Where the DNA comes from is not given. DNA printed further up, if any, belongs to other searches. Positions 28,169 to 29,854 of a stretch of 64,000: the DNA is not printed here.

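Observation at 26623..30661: Archaeal His-Xaa-Ser (Hxs-like) maturation core arranged divergently from a large rSAM operon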

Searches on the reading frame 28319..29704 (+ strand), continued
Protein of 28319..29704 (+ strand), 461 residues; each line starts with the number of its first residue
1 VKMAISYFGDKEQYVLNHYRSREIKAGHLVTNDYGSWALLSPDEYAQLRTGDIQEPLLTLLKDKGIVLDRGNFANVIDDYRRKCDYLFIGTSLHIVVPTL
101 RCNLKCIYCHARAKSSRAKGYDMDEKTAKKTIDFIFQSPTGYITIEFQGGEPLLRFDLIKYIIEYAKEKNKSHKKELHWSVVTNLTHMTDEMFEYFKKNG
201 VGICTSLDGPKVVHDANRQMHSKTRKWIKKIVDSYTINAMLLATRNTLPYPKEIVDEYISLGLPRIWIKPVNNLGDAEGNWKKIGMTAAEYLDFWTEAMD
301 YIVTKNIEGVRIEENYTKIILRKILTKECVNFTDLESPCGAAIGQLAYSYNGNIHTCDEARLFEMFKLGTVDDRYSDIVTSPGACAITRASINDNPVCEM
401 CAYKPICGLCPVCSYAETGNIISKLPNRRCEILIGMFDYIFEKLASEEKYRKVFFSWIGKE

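Call 62: fold_search(model_id=the predicted structure, library=pdb)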
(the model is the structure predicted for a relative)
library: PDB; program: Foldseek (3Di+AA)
matches with E <= 10: 386; with E <= 0.001: 0
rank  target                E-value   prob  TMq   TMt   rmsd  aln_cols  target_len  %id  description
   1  2kts_MODEL_1_A        1.2e-01  0.33  0.13  0.27   8.6       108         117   11  NMR structure of the protein NP_415897.1 (released 2010-02-23)
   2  7qcf_C                2.0e-01  0.06  0.14  0.15  17.4       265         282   10  X-ray crystallographic structure of E. coli K-12 glycyl-tRNA synthetase alpha subunit (glyQ) (released 2022-05-04)
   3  2guk_B                4.6e-01  0.72  0.23  0.59   4.5       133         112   12  Crystal Structure of the Conserved Protein of Unknown Function from Porphyromonas gingivalis (released 2006-05-30)
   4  3e05_B                4.6e-01  0.18  0.11  0.16   6.4        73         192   10  CRYSTAL STRUCTURE OF Precorrin-6y C5,15-methyltransferase FROM Geobacter metallireducens GS-15 (released 2008-08-12)
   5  5agv_A                4.6e-01  0.06  0.08  0.07  14.5        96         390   10  The sliding clamp of Mycobacterium tuberculosis in complex with a natural product. (released 2015-06-03)
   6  2guk_A                5.2e-01  0.72  0.24  0.64   4.7       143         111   12  Crystal Structure of the Conserved Protein of Unknown Function from Porphyromonas gingivalis (released 2006-05-30)
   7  5x5y_G                5.8e-01  0.08  0.13  0.12  14.0       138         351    8  A membrane protein complex (released 2017-04-05)
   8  4tr7_B                5.8e-01  0.05  0.08  0.07  14.3        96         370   11  Crystal structure of DNA polymerase sliding clamp from Mycobaterium tuberculosis (released 2014-09-10)
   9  6ppq_G                6.6e-01  0.11  0.10  0.30  10.4        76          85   10  Structure of S. pombe Lsm1-7 with RNA, polyuridine with 3' adenosine (released 2020-06-17)
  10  3hrq_B                6.6e-01  0.01  0.10  0.10  19.0       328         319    8  The Product Template Domain from PksA with palmitate bound (released 2009-10-20)
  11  4tr7_A                7.0e-01  0.04  0.08  0.07  16.3       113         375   13  Crystal structure of DNA polymerase sliding clamp from Mycobaterium tuberculosis (released 2014-09-10)
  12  6fvo_B                7.4e-01  0.06  0.09  0.08  12.9        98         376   11  Mutant DNA polymerase sliding clamp from Mycobacterium tuberculosis with bound P7 peptide (released 2019-04-10)
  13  3e05_E                8.3e-01  0.13  0.11  0.16   6.4        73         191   10  CRYSTAL STRUCTURE OF Precorrin-6y C5,15-methyltransferase FROM Geobacter metallireducens GS-15 (released 2008-08-12)
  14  5ccb_A                8.3e-01  0.06  0.09  0.10  14.9        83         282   11  Crystal structure of human m1A58 methyltransferase in a complex with tRNA3Lys and SAH (released 2015-11-04)
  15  6fvo_A                9.4e-01  0.06  0.09  0.08  13.4        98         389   12  Mutant DNA polymerase sliding clamp from Mycobacterium tuberculosis with bound P7 peptide (released 2019-04-10)
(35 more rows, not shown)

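Call 69: search_protein_families(library=pfam, proteins=[L002:13581-16307:+, L010:12094-14790:+, L010:15020-18529:-, L013:12426-14120:+, L019:11362-13296:+, L028:16444-19053:+, L035:2156-3943:+, L047:5257-7329:+, L055:9822-11762:+, L061:11620-13722:+], max_evalue=0.0001)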
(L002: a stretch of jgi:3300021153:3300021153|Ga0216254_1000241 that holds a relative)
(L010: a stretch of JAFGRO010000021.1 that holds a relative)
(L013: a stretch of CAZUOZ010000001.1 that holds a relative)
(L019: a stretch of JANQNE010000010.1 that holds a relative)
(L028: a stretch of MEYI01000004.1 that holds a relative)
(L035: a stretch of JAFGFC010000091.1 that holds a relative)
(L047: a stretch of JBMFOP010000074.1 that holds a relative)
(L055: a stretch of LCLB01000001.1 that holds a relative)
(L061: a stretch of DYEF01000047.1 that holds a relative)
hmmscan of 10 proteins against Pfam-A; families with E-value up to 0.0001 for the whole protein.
L002:13581-16307:+ (909 aa): 6 families
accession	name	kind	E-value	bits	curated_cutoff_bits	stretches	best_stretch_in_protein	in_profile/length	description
PF00535.33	Glycos_transf_2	-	2.4e-21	76.8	23.3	1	635-753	1-111/168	Glycosyl transferase family 2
PF10111.15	Glyco_tranf_2_2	-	4e-14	53.2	27.3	1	635-858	1-217/276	Glycosyltransferase like family 2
PF04055.27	Radical_SAM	-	4.6e-14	53.4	29.5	1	379-528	2-165/166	Radical SAM superfamily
PF04101.22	Glyco_tran_28_C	-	2.9e-10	40.9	22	1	208-321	9-124/166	Glycosyltransferase family 28 C-terminal domain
PF02709.20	Glyco_transf_7C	-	1.2e-09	38.1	23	1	807-858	22-75/78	N-terminal domain of galactosyltransferase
PF13641.12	Glyco_tranf_2_3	-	2.5e-09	37.9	27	1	632-866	2-218/230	Glycosyltransferase like family 2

L010:12094-14790:+ (899 aa): 6 families
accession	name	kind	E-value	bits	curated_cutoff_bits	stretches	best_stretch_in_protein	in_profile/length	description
PF04015.17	DUF362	-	6.2e-46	157.4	24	1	49-254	1-199/200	Domain of unknown function (DUF362)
PF04055.27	Radical_SAM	-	3.7e-30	105.7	29.5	2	594-704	2-118/166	Radical SAM superfamily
PF13353.11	Fer4_12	-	2e-08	35.1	22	1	597-680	13-99/137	4Fe-4S single cluster domain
PF00037.32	Fer4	-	1.4e-07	31.4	21.1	1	316-337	3-24/24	4Fe-4S binding domain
PF13237.11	Fer4_10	-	3.6e-06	27.2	25.5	1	318-360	6-52/53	4Fe-4S dicluster domain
PF13187.11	Fer4_9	-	2.8e-05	24.5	27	1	320-365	1-52/52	4Fe-4S dicluster domain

L010:15020-18529:- (1170 aa): 6 families
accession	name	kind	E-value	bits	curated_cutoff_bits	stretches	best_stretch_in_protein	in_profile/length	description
PF00535.33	Glycos_transf_2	-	1.4e-25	90.6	23.3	1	902-1025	1-116/168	Glycosyl transferase family 2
PF04055.27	Radical_SAM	-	1.6e-24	87.4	29.5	2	375-509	3-144/166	Radical SAM superfamily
PF10111.15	Glyco_tranf_2_2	-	1.3e-16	61.3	27.3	1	902-1139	1-222/276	Glycosyltransferase like family 2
PF04101.22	Glyco_tran_28_C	-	2.1e-12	47.9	22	1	200-346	8-154/166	Glycosyltransferase family 28 C-terminal domain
PF13641.12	Glyco_tranf_2_3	-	2e-10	41.5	27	1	901-1136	3-215/230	Glycosyltransferase like family 2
PF02709.20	Glyco_transf_7C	-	5.8e-09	35.9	23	1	1074-1131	14-71/78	N-terminal domain of galactosyltransferase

L013:12426-14120:+ (565 aa): 3 families
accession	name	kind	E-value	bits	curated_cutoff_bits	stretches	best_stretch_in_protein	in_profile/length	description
PF04055.27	Radical_SAM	-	5.7e-22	79.1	29.5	1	11-167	3-166/166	Radical SAM superfamily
PF13489.12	Methyltransf_23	-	4.8e-09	36.6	27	1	401-504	20-122/164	Methyltransferase domain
PF08241.18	Methyltransf_11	-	2e-07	32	21.2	1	408-498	1-95/95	Methyltransferase domain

L019:11362-13296:+ (645 aa): 3 families
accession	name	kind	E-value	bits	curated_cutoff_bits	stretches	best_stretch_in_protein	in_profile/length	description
PF04055.27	Radical_SAM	-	1.3e-47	162.4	29.5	2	320-473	1-165/166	Radical SAM superfamily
PF13353.11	Fer4_12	-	6.2e-15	56.1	22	2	324-431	13-125/137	4Fe-4S single cluster domain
PF13186.11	SPASM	-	8.4e-06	26.4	21.5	1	553-606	1-66/67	Iron-sulfur cluster-binding domain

L028:16444-19053:+ (870 aa): 2 families
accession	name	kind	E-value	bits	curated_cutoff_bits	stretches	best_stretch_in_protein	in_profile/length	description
PF04055.27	Radical_SAM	-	2.6e-63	213.6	29.5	3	16-151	2-139/166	Radical SAM superfamily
PF13353.11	Fer4_12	-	2e-10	41.6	22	0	19-86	13-78/137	4Fe-4S single cluster domain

L035:2156-3943:+ (596 aa): 2 families
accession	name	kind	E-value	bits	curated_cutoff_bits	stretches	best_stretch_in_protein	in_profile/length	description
PF04055.27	Radical_SAM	-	2.3e-37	129.2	29.5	2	309-464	2-165/166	Radical SAM superfamily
PF13353.11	Fer4_12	-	6.9e-10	39.8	22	0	313-390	14-95/137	4Fe-4S single cluster domain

L047:5257-7329:+ (691 aa): 2 families
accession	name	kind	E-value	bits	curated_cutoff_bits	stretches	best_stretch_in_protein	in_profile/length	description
PF04055.27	Radical_SAM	-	4.9e-45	154.1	29.5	2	374-539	1-165/166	Radical SAM superfamily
PF13353.11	Fer4_12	-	4.1e-08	34.1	22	0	380-462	15-99/137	4Fe-4S single cluster domain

L055:9822-11762:+ (647 aa): 2 families
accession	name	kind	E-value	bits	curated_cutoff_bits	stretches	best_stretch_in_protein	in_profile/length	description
PF04055.27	Radical_SAM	-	6.7e-49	166.7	29.5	2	13-170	2-166/166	Radical SAM superfamily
PF13353.11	Fer4_12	-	2e-07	31.8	22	0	18-93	15-94/137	4Fe-4S single cluster domain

L061:11620-13722:+ (701 aa): 2 families
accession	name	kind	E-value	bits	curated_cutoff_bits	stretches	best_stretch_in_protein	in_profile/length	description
PF04055.27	Radical_SAM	-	9.5e-48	162.9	29.5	2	74-224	5-163/166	Radical SAM superfamily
PF13353.11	Fer4_12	-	4.4e-06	27.5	22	0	390-478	15-107/137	4Fe-4S single cluster domain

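Call 72: predict_structure(alignment_id=A1)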
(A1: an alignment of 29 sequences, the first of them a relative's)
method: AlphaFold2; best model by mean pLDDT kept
length: 459 residues; sequences in the alignment: 29
mean_pLDDT: 90.7   pTM: 0.90
mean pLDDT of the five models: 90.7, 89.7, 89.4, 88.2, 87.8
residues with pLDDT >= 90: 325; 70-90: 106; 50-70: 22; < 50: 6
segments of 3 or more residues with pLDDT < 50: 1-3
pLDDT, mean of each block of 10 residues (from residue 1): 50 83 92 92 93 93 89 89 82 96 91 94 98 95 95 98 98 97 97 98 97 96 98 94 98 98 94 93 97 99 97 93 82 64 91 91 93 92 80 82 83 82 85 95 94 83
secondary structure, 60 per line:
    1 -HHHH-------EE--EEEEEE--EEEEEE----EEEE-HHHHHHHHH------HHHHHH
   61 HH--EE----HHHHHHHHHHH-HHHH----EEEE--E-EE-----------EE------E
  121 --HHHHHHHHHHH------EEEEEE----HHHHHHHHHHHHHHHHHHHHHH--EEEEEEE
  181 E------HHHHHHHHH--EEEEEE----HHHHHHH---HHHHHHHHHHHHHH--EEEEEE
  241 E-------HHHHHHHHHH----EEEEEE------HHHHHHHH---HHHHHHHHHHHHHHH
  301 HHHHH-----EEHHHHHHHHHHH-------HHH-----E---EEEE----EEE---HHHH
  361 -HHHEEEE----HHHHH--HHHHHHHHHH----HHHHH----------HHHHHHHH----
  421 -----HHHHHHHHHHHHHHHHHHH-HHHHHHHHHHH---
elements in order: H2-5 E17-22 E25-30 E35-38 H40-48 H55-62 H71-81 H83-86 E91-94 H123-133 E140-145 H150-171 E174-181 H188-196 E199-204 H209-215 H219-232 E235-241 H249-258 E263-268 H275-282 H286-305 H313-323 E343-346 E351-353 H357-360 E365-368 H373-377 H380-389 H394-398 H409-416 H426-444 H446-456

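Call 75: fold_search(model_id=the predicted structure, library=pdb)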
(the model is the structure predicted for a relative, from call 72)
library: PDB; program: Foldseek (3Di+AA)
matches with E <= 10: 1345; with E <= 0.001: 94
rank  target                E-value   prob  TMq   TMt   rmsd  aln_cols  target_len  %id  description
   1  5wgg_A                4.6e-21  1.00  0.66  0.69   8.2       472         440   20  Structural Insights into Thioether Bond Formation in the Biosynthesis of Sactipeptides (released 2017-07-26)
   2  5why_A                6.4e-21  1.00  0.67  0.73   8.5       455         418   21  Structural Insights into Thioether Bond Formation in the Biosynthesis of Sactipeptides (released 2017-07-26)
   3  5why_B                3.6e-20  1.00  0.65  0.70   8.9       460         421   20  Structural Insights into Thioether Bond Formation in the Biosynthesis of Sactipeptides (released 2017-07-26)
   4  4k37_B                9.3e-19  1.00  0.64  0.79   3.9       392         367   16  Native anSMEcpe with bound AdoMet (released 2013-05-08)
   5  4k37_A                1.0e-18  1.00  0.67  0.83   3.3       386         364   17  Native anSMEcpe with bound AdoMet (released 2013-05-08)
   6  4k36_A                2.1e-18  1.00  0.66  0.79   3.8       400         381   17  His6 tagged anSMEcpe with bound AdoMet (released 2013-05-08)
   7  4k39_A                1.2e-17  1.00  0.66  0.83   3.2       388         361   18  Native anSMEcpe with bound AdoMet and Cp18Cys peptide (released 2013-05-08)
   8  4k38_B                2.1e-17  1.00  0.66  0.82   3.7       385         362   17  Native anSMEcpe with bound AdoMet and Kp18Cys peptide (released 2013-05-08)
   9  4k38_A                2.3e-17  1.00  0.66  0.81   3.4       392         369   17  Native anSMEcpe with bound AdoMet and Kp18Cys peptide (released 2013-05-08)
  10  4k36_B                3.7e-17  1.00  0.66  0.82   3.1       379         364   18  His6 tagged anSMEcpe with bound AdoMet (released 2013-05-08)
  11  4k39_B                1.6e-16  1.00  0.67  0.84   3.2       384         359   16  Native anSMEcpe with bound AdoMet and Cp18Cys peptide (released 2013-05-08)
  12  9gm3_C                1.5e-15  1.00  0.63  0.76   4.7       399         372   17  Crystal structure of the complex formed between the radical SAM protein ChlB and the leader region of its precursor su (released 2025-06-25)
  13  8vpo                  3.3e-15  1.00  0.66  0.68   6.0       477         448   16  X-Ray Crystal Structure of TigE from Paramaledivibacter caminithermalis (released 2024-02-07)
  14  9gm3_A                4.5e-15  1.00  0.62  0.74   4.5       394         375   18  Crystal structure of the complex formed between the radical SAM protein ChlB and the leader region of its precursor su (released 2025-06-25)
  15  9gmc_A                7.9e-15  1.00  0.62  0.75   4.3       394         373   18  Crystal structure of the complex formed between the radical SAM protein ChlB and the R3A mutant of ChlA (released 2025-06-25)
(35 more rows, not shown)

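Call 78: find_related_loci(query=A1, collection=viral_contigs, flank=6000)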
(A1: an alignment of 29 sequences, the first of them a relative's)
Query A1 (459 aa) in viral_contigs; peptide patterns used: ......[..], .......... (x = any residue, [..] = any of these).
104 stretches matched a pattern; 43 encode a relative of the query (tblastn E <= 1e-3); 43 distinct loci.
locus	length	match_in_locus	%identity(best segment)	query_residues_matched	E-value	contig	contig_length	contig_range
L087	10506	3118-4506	38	13-456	3e-96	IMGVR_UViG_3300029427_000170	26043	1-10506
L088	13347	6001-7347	35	14-440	7e-86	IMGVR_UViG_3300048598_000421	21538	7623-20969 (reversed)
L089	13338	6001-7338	35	27-456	2e-84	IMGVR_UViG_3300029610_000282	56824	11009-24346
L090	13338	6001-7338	35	27-456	2e-84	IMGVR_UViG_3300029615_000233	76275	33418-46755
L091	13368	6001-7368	34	17-456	9e-84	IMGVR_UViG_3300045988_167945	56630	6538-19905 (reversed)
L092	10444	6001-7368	35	17-456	2e-83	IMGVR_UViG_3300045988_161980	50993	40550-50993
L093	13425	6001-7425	35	4-456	1e-81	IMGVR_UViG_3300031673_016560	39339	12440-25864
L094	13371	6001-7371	35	26-457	3e-81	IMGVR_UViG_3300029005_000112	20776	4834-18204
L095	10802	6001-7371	35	26-457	1e-79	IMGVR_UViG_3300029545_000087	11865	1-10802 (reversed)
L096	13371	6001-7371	34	26-457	3e-79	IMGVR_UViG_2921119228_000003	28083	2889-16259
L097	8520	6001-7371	34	26-457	2e-78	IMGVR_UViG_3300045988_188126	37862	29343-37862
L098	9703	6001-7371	34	26-457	2e-78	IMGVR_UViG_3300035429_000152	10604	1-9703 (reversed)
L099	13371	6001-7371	34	26-457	2e-78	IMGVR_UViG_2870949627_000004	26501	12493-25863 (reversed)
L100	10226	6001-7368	34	26-456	4e-77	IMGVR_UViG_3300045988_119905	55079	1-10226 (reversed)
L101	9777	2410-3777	34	26-456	2e-76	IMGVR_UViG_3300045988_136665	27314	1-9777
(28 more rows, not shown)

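Call 90: search_protein_families(library=pfam, proteins=[L005:4372-5460:+, L009:646-1740:+], max_evalue=0.01)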
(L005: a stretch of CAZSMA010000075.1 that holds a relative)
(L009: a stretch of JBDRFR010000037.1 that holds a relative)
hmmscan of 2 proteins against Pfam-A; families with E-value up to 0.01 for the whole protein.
L005:4372-5460:+ (363 aa): 2 families
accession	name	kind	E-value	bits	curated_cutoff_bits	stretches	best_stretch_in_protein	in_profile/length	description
PF01478.23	Peptidase_A24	-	2e-05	25.4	26.5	1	9-126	2-92/104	Type IV leader peptidase family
PF06819.16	Arc_PepC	-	2.3e-05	25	23.4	1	233-323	6-101/110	Archaeal Peptidase A24 C-terminal Domain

L009:646-1740:+ (365 aa): 2 families
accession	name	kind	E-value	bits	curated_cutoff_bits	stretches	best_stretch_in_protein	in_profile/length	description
PF06819.16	Arc_PepC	-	9.9e-08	32.6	23.4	1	241-323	9-101/110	Archaeal Peptidase A24 C-terminal Domain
PF01478.23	Peptidase_A24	-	4.2e-05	24.4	26.5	1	18-127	5-89/104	Type IV leader peptidase family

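Call 94: search_protein_families(library=ncbifam, proteins=[L009:646-1740:+, L005:4372-5460:+], max_evalue=0.01)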
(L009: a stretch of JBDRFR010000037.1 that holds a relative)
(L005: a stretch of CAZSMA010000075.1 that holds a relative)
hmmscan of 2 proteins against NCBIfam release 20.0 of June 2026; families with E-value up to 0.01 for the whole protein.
L009:646-1740:+ (365 aa): 2 families
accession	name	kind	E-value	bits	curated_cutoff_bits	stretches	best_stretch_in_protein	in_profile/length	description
NF040695.1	FlaK_Arch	equivalog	1.2e-08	34.8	330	1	12-137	3-121/230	preflagellin peptidase FlaK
NF053826.1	PrePilPeptEppA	equivalog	1.7e-06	27.6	450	1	12-352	6-331/334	prepilin peptidase EppA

L005:4372-5460:+ (363 aa): 0 families
